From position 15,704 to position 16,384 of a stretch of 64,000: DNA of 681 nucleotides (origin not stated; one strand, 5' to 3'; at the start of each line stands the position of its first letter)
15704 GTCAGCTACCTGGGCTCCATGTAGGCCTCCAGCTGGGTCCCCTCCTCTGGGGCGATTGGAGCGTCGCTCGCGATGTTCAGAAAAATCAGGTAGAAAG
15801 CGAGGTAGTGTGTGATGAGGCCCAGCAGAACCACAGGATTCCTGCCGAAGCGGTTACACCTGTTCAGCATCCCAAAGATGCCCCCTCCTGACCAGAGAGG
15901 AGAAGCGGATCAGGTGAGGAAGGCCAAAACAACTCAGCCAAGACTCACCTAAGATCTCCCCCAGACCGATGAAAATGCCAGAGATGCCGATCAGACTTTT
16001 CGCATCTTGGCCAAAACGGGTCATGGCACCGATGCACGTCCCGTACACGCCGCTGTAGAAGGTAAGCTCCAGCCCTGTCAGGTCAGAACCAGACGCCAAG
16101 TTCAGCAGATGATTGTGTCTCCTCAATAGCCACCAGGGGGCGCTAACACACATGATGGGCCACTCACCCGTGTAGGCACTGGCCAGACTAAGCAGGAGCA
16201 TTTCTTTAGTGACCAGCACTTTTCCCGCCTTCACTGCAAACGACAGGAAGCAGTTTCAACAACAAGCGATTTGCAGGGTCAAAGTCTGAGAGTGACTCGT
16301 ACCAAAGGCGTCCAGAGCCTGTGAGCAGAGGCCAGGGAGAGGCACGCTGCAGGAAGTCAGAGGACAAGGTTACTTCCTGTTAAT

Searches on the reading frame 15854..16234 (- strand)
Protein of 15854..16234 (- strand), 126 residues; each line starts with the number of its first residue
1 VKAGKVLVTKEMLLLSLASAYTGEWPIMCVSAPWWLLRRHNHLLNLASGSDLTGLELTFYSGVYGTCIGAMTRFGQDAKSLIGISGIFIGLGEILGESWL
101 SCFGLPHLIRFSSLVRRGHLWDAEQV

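Call 41: search_protein_families(library=pfam, proteins=[window:15854-16234:-], max_evalue=0.01)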
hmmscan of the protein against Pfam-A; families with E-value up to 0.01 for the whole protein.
window:15854-16234:- (126 aa): 1 family
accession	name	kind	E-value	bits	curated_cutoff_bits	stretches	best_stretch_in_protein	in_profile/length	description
PF05978.22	UNC-93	-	4.5e-14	52.9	22.9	1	40-101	186-247/379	Ion channel regulatory protein UNC-93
